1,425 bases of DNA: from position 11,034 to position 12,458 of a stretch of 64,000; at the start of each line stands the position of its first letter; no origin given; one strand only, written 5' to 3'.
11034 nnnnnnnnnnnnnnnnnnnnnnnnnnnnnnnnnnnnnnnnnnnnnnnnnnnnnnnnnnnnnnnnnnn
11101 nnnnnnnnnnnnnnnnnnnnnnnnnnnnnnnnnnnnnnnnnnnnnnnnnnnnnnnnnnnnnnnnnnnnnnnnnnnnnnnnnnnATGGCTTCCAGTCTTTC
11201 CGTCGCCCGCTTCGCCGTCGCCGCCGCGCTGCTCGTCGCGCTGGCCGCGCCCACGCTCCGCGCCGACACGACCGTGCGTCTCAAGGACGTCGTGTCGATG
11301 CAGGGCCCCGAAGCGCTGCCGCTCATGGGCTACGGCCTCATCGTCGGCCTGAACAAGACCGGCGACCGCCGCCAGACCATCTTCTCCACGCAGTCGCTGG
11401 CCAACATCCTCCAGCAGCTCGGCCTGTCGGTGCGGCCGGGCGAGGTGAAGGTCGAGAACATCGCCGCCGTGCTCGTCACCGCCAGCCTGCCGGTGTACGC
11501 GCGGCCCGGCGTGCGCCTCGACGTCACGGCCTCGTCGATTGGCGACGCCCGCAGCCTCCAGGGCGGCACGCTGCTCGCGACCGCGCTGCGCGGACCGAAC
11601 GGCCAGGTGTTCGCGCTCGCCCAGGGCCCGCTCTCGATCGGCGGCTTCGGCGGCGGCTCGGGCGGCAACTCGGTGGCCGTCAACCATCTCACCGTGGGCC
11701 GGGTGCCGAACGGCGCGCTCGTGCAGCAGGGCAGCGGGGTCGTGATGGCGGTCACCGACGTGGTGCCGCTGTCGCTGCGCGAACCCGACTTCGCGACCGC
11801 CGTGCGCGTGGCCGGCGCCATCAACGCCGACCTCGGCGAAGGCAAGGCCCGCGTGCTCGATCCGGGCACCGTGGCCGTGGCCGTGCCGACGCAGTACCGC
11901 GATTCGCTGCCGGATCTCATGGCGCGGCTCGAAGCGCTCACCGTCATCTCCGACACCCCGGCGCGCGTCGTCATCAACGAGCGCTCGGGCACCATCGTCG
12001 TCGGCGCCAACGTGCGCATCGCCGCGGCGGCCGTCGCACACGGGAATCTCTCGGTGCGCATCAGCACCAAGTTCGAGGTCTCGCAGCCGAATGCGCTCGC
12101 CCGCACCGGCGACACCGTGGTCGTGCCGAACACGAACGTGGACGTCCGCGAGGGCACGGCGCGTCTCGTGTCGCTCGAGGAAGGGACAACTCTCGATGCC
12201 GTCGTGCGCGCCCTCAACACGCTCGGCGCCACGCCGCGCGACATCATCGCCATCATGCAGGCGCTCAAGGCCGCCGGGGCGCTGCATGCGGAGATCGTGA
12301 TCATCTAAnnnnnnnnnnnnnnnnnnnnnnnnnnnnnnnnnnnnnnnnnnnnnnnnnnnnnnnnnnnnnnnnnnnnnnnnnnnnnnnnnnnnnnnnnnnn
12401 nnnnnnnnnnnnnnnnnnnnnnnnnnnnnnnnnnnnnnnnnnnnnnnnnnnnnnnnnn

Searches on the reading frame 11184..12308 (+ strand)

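Call 24: search_protein_families(library=pfam, proteins=[window:11184-12308:+], max_evalue=0.001)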
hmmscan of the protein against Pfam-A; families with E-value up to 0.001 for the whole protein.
window:11184-12308:+ (374 aa): 1 family
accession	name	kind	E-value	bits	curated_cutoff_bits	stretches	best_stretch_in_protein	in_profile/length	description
PF02119.21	FlgI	-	2.3e-124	415.2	25.3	1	32-373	1-343/343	Flagellar P-ring protein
